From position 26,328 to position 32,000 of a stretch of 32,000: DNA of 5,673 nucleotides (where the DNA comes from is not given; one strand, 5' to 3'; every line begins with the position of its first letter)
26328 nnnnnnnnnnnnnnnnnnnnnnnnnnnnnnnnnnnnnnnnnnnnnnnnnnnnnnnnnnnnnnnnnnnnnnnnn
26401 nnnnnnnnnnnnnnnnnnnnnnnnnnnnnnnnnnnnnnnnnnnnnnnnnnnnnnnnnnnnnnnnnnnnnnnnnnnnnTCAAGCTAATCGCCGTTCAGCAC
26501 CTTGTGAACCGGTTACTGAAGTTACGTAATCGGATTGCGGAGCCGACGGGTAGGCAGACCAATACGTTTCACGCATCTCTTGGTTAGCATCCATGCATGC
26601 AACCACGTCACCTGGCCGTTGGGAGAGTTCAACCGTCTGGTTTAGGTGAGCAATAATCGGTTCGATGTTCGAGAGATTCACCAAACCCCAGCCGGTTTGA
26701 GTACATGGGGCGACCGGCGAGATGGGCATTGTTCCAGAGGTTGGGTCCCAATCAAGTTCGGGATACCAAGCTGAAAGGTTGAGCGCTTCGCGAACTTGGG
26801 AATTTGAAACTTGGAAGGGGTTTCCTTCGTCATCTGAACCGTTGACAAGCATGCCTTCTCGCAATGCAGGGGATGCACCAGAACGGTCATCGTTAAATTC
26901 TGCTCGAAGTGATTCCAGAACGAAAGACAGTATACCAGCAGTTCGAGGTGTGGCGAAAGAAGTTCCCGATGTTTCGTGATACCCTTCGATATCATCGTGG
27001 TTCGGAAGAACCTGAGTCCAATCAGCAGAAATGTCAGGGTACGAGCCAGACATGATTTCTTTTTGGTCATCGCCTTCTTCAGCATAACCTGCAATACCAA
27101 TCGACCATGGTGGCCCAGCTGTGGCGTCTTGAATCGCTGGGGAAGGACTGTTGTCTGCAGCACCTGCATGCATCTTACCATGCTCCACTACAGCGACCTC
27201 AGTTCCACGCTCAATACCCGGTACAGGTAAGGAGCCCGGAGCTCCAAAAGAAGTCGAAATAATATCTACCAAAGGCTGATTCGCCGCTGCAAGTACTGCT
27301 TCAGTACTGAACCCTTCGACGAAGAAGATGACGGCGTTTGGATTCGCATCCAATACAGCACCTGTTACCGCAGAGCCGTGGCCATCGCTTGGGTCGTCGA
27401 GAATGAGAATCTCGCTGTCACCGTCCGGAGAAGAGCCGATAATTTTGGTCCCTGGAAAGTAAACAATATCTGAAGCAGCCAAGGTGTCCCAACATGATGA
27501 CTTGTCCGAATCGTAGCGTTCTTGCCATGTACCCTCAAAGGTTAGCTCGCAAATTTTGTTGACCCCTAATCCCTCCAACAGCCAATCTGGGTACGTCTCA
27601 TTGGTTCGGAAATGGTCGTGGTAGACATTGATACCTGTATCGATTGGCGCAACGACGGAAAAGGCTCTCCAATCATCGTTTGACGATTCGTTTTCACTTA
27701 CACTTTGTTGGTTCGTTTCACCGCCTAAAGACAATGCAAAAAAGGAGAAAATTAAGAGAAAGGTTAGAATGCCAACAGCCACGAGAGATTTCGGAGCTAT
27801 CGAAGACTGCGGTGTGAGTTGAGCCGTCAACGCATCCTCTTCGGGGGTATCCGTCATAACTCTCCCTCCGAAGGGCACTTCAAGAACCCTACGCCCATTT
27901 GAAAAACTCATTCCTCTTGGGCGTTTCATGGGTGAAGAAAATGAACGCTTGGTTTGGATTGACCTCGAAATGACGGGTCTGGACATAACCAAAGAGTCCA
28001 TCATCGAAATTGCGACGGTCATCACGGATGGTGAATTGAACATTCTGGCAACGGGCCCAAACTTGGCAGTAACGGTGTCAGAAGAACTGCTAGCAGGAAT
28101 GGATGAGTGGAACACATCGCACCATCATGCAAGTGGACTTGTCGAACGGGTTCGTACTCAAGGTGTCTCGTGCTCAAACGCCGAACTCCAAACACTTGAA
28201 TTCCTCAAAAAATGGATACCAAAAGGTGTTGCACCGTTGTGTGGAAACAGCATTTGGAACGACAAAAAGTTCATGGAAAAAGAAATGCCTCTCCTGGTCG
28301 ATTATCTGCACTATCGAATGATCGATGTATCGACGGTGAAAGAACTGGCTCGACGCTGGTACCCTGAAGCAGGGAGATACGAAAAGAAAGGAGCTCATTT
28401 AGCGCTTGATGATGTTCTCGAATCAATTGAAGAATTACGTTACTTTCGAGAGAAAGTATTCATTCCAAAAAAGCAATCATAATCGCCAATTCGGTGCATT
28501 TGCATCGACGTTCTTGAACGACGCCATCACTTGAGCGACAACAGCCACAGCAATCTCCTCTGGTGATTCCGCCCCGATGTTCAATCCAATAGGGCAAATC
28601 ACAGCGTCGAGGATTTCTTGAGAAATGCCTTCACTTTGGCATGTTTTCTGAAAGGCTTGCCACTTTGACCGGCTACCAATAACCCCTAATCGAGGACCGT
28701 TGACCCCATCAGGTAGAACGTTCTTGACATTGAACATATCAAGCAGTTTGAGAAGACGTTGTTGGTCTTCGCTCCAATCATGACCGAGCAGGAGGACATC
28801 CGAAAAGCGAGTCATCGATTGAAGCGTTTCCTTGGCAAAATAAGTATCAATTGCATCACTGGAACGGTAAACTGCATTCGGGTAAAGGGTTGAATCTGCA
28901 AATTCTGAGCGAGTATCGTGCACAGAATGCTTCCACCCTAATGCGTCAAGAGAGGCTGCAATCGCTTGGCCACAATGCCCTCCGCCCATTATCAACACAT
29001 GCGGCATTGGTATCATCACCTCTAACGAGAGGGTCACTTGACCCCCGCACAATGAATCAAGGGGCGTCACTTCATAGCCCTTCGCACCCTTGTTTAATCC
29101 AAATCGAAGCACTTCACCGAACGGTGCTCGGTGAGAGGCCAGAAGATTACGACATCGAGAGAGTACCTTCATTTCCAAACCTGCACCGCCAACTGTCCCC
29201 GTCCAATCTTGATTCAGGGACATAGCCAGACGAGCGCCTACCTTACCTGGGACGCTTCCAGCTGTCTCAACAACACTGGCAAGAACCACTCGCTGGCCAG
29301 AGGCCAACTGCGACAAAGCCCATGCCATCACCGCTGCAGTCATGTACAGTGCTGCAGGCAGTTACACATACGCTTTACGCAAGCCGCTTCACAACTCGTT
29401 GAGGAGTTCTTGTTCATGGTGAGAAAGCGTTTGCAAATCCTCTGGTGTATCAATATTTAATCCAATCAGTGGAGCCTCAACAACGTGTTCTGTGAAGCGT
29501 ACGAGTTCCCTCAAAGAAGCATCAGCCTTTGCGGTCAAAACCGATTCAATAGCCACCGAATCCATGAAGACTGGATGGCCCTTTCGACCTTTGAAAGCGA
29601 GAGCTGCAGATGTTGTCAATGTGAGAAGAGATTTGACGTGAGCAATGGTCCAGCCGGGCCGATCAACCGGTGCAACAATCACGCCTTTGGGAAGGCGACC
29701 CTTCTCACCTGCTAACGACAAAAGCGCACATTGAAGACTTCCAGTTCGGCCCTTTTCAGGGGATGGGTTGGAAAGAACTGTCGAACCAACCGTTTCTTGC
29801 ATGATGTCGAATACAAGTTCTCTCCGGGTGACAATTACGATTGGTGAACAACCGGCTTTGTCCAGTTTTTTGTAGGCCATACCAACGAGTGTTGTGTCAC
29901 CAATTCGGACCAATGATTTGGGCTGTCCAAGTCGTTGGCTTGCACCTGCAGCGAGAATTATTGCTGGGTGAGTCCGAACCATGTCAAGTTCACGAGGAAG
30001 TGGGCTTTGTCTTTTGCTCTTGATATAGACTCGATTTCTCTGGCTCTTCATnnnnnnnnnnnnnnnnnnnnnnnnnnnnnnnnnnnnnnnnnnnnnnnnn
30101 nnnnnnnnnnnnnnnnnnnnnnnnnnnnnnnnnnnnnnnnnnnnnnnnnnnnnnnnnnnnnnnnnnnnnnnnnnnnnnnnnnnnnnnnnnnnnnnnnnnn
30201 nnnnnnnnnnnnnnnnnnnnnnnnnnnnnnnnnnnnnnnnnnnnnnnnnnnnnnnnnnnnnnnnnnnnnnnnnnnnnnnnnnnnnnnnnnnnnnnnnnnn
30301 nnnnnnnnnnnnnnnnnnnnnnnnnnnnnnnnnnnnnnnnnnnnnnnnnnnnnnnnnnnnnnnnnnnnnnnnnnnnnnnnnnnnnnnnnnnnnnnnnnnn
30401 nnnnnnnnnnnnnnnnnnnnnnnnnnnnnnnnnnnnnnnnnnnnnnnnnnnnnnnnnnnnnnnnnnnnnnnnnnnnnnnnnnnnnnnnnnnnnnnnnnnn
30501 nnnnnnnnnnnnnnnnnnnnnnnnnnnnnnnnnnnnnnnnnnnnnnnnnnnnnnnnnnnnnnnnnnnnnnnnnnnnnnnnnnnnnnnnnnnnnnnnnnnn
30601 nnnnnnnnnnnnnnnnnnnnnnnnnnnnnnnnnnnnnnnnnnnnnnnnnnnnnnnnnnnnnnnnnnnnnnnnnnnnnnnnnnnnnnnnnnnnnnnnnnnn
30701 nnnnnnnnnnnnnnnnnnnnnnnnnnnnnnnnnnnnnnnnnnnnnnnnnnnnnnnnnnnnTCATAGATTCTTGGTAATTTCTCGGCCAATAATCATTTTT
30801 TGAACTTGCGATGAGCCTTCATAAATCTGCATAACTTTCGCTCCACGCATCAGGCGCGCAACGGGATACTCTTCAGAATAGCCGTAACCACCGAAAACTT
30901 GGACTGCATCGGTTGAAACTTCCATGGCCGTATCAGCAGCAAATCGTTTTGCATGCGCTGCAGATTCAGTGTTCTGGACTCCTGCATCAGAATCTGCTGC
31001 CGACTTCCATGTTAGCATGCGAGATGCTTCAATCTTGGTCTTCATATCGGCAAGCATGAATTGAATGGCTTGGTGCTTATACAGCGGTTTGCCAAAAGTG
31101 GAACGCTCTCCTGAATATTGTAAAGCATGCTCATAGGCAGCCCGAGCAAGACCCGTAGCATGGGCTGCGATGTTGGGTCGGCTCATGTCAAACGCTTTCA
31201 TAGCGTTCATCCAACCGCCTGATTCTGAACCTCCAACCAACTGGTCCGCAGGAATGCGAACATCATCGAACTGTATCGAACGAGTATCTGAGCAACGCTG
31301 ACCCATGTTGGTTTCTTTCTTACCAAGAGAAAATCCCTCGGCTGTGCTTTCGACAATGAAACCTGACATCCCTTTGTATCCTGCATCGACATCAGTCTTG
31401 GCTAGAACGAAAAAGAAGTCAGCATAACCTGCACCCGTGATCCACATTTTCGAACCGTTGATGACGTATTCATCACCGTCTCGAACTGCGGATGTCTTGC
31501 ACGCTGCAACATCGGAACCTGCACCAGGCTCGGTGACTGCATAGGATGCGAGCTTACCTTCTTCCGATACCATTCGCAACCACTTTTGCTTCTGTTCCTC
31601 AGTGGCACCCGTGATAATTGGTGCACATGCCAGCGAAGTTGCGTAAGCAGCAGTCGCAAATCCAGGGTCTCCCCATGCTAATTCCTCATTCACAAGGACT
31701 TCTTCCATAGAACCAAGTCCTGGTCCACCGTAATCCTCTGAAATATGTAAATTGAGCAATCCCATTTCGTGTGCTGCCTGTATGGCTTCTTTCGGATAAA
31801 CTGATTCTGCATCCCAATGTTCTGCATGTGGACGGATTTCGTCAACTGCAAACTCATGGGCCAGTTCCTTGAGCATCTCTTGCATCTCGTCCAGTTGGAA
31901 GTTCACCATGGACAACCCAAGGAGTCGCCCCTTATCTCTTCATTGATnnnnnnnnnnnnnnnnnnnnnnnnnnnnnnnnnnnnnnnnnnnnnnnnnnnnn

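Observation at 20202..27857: Orphan ~1371-aa, ~35-helix membrane protein bracketed by two membrane-tethered S8 peptidases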

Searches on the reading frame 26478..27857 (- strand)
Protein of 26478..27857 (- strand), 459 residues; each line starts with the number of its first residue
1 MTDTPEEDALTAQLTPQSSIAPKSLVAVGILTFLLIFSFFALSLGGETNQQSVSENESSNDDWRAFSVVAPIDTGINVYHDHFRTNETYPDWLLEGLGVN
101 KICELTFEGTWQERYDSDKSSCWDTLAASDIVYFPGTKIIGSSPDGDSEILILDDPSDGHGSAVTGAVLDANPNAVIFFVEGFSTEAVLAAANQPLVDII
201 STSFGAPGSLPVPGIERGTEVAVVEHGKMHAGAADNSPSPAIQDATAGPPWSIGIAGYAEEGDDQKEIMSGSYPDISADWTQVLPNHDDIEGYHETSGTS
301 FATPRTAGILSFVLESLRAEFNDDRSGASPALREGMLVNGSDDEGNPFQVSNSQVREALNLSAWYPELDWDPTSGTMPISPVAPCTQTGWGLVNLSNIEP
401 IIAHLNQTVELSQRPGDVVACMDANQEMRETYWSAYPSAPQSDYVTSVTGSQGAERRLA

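Call 3: search_protein_families(library=pfam, proteins=[window:26478-27857:-], max_evalue=1)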
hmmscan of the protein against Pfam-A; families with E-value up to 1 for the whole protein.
window:26478-27857:- (459 aa): 1 family
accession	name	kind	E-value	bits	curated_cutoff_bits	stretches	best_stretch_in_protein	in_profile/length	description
PF00082.27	Peptidase_S8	-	9.2e-06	25.6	21.8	1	68-316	5-256/288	Subtilase family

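Call 4: search_protein_families(library=ncbifam, proteins=[window:26478-27857:-], max_evalue=1)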
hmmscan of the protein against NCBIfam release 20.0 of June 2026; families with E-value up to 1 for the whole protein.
window:26478-27857:- (459 aa): 3 families
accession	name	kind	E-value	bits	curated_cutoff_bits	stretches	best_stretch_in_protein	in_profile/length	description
TIGR03921.1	T7SS_mycosin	equivalog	0.0012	18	278.75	1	244-312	168-242/353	type VII secretion-associated serine protease mycosin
NF033595.1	denti_PrtP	equivalog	0.0083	14.8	300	1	286-314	429-457/606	dentilisin complex serine proteinase subunit PrtP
NF049966.1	QH_SP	equivalog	0.13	11.6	165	0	157-188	39-70/219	subtilisin-like serine protease QhpE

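Call 78: search_protein_families(library=padloc, proteins=[window:26478-27857:-], max_evalue=0.01)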
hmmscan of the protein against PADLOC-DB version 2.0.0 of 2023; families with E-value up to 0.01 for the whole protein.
window:26478-27857:- (459 aa): 1 family
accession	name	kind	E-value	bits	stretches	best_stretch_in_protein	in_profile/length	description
PDLC03014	subtilase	-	0.0067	14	0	281-351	338-384/391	-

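Call 83: search_solved_structures(query=window:26478-27857:-, max_evalue=0.01)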
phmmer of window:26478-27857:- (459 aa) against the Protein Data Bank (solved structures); distinct sequences matched with E-value up to 0.01: 0.

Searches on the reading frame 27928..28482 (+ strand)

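Call 23: search_protein_families(library=pfam, proteins=[window:27928-28482:+], max_evalue=0.001)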
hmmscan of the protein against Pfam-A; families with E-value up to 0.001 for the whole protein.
window:27928-28482:+ (184 aa): 1 family
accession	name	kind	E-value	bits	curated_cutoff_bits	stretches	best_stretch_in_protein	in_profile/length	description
PF00929.31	RNase_T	-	4.3e-33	115.6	24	1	9-170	1-164/164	Exonuclease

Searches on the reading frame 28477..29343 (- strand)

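Call 23: search_protein_families(library=pfam, proteins=[window:28477-29343:-], max_evalue=0.001)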
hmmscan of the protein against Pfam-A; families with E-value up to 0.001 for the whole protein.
window:28477-29343:- (288 aa): 2 families
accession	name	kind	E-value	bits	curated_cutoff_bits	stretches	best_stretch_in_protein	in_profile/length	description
PF13478.12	XdhC_C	-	1.2e-26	94.1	29.7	1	116-272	1-125/125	XdhC Rossmann domain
PF02625.21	XdhC_CoxI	-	9.2e-15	54.8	24.3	1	13-81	2-67/68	XdhC and CoxI family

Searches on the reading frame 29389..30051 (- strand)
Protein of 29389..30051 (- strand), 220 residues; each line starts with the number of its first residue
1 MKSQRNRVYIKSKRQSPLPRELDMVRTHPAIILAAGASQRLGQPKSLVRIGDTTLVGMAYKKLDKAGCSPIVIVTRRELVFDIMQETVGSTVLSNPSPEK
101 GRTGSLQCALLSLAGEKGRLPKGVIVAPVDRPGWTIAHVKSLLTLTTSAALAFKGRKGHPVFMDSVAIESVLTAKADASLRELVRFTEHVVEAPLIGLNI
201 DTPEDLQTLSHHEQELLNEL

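Call 23: search_protein_families(library=pfam, proteins=[window:29389-30051:-], max_evalue=0.001)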
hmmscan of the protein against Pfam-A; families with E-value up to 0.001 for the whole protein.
window:29389-30051:- (220 aa): 1 family
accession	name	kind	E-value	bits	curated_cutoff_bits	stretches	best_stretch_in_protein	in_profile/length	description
PF12804.13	NTP_transf_3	-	6.7e-26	91.8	27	1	30-188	1-158/160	MobA-like NTP transferase domain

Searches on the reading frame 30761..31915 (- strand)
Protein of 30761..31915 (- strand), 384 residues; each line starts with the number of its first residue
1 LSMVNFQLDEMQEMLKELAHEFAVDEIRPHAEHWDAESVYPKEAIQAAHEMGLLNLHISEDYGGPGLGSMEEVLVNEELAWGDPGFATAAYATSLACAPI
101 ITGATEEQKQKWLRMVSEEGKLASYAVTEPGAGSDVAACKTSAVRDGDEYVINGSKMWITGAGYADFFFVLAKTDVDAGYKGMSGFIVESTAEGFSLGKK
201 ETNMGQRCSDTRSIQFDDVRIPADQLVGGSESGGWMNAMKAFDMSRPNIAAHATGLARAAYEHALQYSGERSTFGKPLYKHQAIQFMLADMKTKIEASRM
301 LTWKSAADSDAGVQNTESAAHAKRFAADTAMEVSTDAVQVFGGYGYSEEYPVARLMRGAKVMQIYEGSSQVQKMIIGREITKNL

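Call 23: search_protein_families(library=pfam, proteins=[window:30761-31915:-], max_evalue=0.001)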
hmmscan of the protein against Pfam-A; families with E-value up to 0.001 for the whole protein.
window:30761-31915:- (384 aa): 5 families
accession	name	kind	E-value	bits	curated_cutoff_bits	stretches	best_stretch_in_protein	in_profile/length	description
PF00441.29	Acyl-CoA_dh_1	-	1.8e-48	164.9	22.4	1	233-380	2-149/150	Acyl-CoA dehydrogenase, C-terminal domain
PF02771.21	Acyl-CoA_dh_N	-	3.7e-31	108.3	22.9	1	10-116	2-109/113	Acyl-CoA dehydrogenase, N-terminal domain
PF02770.24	Acyl-CoA_dh_M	-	2.8e-27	95.2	33.3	1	125-219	2-97/97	Acyl-CoA dehydrogenase, middle domain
PF08028.16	Acyl-CoA_dh_2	-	1.4e-19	71.2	22.7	1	249-368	3-132/134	Acyl-CoA dehydrogenase, C-terminal domain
PF22924.1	ACOX_C_alpha1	-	0.00062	20.1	27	0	265-372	49-160/169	Acyl-CoA oxidase, C-alpha1 domain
